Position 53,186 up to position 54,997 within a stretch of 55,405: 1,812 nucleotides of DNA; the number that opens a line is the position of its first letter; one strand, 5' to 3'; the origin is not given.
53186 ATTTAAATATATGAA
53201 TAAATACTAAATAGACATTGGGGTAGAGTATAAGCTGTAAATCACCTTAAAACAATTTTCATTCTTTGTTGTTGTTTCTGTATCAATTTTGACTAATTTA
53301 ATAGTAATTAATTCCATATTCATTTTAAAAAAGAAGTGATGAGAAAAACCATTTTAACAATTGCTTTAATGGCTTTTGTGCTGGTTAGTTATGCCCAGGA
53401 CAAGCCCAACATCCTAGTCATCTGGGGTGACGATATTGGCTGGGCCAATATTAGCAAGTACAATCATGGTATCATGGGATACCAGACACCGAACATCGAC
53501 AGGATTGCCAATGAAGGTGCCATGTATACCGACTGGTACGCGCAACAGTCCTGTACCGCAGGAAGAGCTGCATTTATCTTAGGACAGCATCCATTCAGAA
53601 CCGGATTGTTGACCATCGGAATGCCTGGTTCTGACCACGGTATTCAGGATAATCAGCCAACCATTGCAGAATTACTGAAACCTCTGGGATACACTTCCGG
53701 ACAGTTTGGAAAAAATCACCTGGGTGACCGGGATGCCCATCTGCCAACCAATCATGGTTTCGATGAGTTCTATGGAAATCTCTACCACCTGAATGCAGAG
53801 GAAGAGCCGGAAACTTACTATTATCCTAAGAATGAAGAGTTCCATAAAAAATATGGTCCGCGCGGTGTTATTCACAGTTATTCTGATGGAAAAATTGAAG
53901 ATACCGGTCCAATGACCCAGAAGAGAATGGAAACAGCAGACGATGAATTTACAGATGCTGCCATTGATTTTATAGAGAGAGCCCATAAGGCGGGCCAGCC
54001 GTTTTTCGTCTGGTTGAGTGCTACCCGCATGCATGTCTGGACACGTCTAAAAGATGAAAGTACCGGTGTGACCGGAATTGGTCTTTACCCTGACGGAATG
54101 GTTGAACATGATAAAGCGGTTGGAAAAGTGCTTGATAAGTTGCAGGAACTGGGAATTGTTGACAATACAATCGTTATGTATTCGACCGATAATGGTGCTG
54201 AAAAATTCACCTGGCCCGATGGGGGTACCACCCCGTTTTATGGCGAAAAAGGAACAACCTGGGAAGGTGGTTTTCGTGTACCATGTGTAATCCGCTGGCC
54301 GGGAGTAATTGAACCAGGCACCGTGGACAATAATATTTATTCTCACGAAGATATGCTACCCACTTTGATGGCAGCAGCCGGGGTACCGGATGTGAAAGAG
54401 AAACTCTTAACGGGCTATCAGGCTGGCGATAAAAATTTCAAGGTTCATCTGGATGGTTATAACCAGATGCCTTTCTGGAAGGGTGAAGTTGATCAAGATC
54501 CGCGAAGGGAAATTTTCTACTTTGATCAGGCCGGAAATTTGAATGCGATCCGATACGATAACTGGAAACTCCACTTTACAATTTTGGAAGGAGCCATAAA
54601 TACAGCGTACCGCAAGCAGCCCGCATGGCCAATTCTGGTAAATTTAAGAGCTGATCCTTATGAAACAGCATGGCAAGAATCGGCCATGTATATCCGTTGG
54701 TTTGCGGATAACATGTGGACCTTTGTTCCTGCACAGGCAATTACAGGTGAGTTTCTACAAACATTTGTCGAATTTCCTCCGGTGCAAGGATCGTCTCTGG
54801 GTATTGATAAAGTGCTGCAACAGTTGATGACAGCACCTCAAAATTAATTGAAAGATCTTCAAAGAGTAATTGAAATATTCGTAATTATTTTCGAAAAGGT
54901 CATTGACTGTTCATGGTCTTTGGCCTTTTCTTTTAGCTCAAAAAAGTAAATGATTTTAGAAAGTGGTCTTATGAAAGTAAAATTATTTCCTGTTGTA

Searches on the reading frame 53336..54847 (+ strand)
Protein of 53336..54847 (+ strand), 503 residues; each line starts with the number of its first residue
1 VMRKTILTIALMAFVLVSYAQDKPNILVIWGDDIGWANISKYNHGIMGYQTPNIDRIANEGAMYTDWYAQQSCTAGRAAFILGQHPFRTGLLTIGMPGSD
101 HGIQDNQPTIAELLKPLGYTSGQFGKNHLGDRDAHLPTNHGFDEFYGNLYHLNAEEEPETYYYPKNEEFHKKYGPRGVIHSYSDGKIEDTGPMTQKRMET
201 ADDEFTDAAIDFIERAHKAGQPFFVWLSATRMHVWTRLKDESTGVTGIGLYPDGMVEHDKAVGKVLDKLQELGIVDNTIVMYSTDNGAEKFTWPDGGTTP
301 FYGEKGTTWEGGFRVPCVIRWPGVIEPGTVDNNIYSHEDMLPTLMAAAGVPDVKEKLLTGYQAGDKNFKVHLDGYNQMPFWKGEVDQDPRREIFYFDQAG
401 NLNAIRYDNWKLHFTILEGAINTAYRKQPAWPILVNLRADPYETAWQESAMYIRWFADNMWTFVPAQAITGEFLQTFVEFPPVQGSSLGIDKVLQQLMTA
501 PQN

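Call 81: search_protein_families(library=pfam, proteins=[window:53336-54847:+], max_evalue=0.001)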
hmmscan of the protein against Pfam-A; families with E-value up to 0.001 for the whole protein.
window:53336-54847:+ (503 aa): 4 families
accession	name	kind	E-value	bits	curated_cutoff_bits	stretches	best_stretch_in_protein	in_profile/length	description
PF00884.28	Sulfatase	-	1.9e-50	172.3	25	1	24-350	1-301/301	Sulfatase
PF14707.11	Sulfatase_C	-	1.2e-05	26.3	30.9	1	389-444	2-68/127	C-terminal region of aryl-sulfatase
PF16347.10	SGSH_C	-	4.1e-05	24.2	29.3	1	305-352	8-55/154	N-sulphoglucosamine sulphohydrolase, C-terminal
PF04185.19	Phosphoesterase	-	0.00046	19.9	23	0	290-350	296-355/356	Phosphoesterase family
